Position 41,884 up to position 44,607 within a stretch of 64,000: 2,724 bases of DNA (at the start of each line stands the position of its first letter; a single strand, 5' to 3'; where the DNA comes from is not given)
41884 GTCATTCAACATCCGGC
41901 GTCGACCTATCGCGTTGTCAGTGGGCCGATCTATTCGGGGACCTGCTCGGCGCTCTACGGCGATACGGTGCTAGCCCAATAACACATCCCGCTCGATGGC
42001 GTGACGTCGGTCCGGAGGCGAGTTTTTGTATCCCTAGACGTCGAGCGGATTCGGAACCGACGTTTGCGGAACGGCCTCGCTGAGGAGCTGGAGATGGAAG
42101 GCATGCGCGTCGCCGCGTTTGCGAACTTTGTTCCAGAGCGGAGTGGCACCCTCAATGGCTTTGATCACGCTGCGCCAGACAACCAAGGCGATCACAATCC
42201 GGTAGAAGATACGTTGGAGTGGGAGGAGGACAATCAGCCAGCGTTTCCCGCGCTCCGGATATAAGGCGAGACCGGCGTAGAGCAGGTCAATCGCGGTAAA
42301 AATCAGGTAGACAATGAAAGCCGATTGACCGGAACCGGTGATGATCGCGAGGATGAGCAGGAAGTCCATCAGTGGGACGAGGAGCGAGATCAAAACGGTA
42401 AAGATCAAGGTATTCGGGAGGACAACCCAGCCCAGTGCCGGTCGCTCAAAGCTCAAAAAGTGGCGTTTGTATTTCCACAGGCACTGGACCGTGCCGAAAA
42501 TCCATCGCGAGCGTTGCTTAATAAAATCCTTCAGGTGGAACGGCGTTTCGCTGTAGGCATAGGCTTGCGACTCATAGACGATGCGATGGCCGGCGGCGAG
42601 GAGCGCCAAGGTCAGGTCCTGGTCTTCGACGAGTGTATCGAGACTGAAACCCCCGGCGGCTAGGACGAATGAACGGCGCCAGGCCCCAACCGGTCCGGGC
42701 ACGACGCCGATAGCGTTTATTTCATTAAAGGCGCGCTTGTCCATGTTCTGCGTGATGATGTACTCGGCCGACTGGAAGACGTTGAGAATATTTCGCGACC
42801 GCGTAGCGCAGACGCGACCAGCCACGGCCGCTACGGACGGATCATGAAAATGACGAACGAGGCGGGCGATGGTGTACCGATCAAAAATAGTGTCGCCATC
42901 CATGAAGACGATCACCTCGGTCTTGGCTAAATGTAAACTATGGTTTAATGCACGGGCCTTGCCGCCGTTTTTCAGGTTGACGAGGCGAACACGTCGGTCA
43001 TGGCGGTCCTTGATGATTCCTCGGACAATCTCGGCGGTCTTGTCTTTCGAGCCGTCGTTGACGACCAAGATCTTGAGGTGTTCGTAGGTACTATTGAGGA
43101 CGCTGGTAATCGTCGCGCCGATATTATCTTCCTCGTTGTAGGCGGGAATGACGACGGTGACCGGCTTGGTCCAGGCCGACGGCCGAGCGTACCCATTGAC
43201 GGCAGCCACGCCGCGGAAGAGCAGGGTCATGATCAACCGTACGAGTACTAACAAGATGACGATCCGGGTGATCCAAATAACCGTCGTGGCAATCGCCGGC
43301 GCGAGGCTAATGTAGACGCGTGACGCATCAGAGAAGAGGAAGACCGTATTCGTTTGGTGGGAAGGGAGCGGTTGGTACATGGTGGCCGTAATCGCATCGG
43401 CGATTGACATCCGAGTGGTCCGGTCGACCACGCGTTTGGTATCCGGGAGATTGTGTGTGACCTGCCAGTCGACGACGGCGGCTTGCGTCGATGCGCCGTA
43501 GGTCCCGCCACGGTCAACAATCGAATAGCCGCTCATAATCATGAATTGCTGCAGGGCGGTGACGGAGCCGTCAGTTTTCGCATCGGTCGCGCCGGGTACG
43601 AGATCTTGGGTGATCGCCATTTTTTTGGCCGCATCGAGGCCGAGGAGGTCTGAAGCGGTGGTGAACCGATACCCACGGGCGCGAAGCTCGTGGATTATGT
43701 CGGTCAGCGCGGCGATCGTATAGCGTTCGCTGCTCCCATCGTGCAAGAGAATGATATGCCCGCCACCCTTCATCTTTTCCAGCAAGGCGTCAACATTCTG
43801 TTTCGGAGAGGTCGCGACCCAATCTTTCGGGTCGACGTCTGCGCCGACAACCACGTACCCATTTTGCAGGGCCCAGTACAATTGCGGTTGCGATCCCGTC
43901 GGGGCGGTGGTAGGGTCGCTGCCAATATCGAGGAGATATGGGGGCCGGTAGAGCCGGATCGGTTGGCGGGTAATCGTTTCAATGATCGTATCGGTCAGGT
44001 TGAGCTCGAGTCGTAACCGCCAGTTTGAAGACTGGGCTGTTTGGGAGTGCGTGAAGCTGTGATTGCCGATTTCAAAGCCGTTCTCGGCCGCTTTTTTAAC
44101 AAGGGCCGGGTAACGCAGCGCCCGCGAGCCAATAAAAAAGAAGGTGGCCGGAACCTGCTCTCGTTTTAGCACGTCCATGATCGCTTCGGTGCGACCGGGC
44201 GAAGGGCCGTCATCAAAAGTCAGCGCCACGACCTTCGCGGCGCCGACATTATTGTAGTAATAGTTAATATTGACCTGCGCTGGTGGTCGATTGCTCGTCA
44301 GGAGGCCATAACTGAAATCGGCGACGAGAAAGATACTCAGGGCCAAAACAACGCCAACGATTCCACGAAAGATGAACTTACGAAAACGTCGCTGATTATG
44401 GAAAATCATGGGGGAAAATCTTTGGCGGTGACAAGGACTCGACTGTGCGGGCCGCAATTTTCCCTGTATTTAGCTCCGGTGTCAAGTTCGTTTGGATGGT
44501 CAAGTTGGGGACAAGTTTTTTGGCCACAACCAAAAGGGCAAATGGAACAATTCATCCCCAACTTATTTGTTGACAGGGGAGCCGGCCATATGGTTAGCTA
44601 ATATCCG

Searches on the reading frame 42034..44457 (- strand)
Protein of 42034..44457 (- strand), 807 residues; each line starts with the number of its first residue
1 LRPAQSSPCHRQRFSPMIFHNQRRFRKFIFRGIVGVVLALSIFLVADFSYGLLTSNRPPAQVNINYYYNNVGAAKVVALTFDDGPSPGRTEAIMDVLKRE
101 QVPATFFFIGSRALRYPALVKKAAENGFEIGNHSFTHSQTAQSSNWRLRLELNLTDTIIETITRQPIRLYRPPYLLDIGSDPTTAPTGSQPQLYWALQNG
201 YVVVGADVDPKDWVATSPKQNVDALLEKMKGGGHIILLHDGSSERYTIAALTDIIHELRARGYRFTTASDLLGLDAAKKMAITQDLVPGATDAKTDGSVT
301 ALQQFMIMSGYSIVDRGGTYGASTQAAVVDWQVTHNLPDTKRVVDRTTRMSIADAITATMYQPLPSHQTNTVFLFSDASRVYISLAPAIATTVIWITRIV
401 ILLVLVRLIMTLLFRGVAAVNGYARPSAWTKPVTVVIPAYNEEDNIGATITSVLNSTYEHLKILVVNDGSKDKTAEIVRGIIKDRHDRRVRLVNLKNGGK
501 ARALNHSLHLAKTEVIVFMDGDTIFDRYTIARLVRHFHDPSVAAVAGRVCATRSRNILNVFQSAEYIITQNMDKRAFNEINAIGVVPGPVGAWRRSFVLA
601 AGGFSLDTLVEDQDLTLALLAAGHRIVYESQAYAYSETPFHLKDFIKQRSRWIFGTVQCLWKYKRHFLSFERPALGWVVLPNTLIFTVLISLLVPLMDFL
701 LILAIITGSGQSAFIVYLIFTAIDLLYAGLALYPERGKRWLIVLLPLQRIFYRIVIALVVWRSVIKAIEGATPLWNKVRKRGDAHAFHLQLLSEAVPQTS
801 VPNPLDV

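Call 100: search_protein_families(library=ncbifam, proteins=[window:42034-44457:-], max_evalue=0.00001)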
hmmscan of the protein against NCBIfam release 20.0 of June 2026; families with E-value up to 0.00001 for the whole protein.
window:42034-44457:- (807 aa): 34 families (the best 25 are shown)
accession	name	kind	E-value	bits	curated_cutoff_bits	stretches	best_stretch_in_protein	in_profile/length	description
TIGR03937.1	PgaC_IcaA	equivalog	4.1e-48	164.3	422.3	1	429-707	43-319/407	poly-beta-1,6-N-acetyl-D-glucosamine synthase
TIGR02764.1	spore_ybaN_pdaB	equivalog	3.6e-41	141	237.4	1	74-272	5-191/191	polysaccharide deacetylase family sporulation protein PdaB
TIGR03965.1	mycofact_glyco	equivalog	1.1e-31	110.2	280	1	406-658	51-302/467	mycofactocin biosynthesis glycosyltransferase MftF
TIGR04243.1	nodulat_NodB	equivalog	2.6e-29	102.1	240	1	75-260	2-188/197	chitooligosaccharide deacetylase NodB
NF045821.1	PgAcgDacpgdA1_Bac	equivalog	1.6e-28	99.4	400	1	75-272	88-275/282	peptidoglycan-N-acetylglucosamine deacetylase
TIGR02884.1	spore_pdaA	equivalog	6.5e-28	97.9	298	1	65-271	27-223/224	delta-lactam-biosynthetic de-N-acetylase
TIGR03111.1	glyc2_xrt_Gpos1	hypoth_equivalog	1.2e-27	96.8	363.95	1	390-777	5-416/439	TIGR03111 family XrtG-associated glycosyltransferase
TIGR04242.1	nodulat_NodC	equivalog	5.6e-26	91.4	550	1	419-657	36-285/395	chitooligosaccharide synthase NodC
NF041875.1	EPS_EpsD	equivalog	7e-22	78.2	370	1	433-648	1-219/325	exopolysaccharide biosynthesis glycosyltransferase EpsD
NF045822.1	PgAcgDacpgdA2_Bac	equivalog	7.6e-22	77.9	400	1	72-267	67-257/274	peptidoglycan-N-acetylglucosamine deacetylase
NF045820.1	PgAcgDacpgdA_Strep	equivalog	9.1e-22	77.5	800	1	72-273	265-449/463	peptidoglycan-N-acetylglucosamine deacetylase PgdA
NF053846.1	glyco_with_XrtP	equivalog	1.4e-18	66.9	520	2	607-780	249-437/440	XrtP-associated glycosyltransferase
TIGR02873.1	spore_ylxY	hypoth_equivalog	2.5e-18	66.3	391.5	1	89-272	99-267/268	probable sporulation protein, polysaccharide deacetylase family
NF047683.1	TeichurnBiosyTuaG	equivalog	2.6e-17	63.3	400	1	431-538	6-112/252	teichuronic acid biosynthesis protein TuaG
TIGR04283.1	glyco_like_mftF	equivalog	3.5e-15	56.2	182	1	434-627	2-177/221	TIGR04283 family arsenosugar biosynthesis glycosyltransferase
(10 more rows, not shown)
